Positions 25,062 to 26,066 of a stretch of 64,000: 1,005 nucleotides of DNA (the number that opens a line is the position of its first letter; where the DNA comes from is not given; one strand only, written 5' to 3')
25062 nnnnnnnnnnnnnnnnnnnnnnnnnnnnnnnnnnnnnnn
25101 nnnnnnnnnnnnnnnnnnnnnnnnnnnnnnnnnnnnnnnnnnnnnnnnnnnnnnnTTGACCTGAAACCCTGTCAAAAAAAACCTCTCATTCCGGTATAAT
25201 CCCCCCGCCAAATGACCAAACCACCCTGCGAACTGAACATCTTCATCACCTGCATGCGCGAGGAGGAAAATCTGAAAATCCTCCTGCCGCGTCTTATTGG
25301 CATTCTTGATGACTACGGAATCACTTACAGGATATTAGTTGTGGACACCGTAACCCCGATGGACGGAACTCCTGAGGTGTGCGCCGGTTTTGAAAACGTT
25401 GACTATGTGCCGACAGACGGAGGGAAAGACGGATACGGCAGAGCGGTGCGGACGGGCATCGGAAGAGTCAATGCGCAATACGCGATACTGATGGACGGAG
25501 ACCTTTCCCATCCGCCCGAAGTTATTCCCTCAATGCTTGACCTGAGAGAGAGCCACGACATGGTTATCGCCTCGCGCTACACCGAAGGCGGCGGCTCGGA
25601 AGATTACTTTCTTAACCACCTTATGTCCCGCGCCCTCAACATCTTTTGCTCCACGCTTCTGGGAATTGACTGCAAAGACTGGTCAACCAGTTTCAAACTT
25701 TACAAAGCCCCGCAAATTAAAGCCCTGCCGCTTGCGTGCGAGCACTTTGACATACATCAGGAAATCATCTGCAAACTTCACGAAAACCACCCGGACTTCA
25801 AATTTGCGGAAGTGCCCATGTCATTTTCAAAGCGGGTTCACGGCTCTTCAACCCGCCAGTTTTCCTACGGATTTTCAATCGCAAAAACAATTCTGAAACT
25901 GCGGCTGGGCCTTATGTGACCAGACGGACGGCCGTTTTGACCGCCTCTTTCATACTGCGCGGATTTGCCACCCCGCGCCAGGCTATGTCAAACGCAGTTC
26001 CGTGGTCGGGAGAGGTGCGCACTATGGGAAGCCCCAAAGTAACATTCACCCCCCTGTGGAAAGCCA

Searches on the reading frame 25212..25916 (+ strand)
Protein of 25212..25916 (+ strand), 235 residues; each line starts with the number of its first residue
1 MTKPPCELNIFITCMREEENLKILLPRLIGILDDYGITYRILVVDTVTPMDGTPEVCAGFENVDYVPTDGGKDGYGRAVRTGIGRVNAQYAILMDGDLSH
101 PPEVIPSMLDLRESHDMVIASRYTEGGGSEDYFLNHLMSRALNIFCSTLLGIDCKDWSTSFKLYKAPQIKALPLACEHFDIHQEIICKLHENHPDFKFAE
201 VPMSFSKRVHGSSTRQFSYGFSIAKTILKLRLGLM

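Call 9: search_protein_families(library=pfam, proteins=[window:25212-25916:+], max_evalue=0.001)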
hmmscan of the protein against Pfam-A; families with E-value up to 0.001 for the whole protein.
window:25212-25916:+ (235 aa): 1 family
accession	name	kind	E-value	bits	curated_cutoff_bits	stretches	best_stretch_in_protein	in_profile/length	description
PF00535.33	Glycos_transf_2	-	6.4e-16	59.2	23.3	1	10-156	2-146/168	Glycosyl transferase family 2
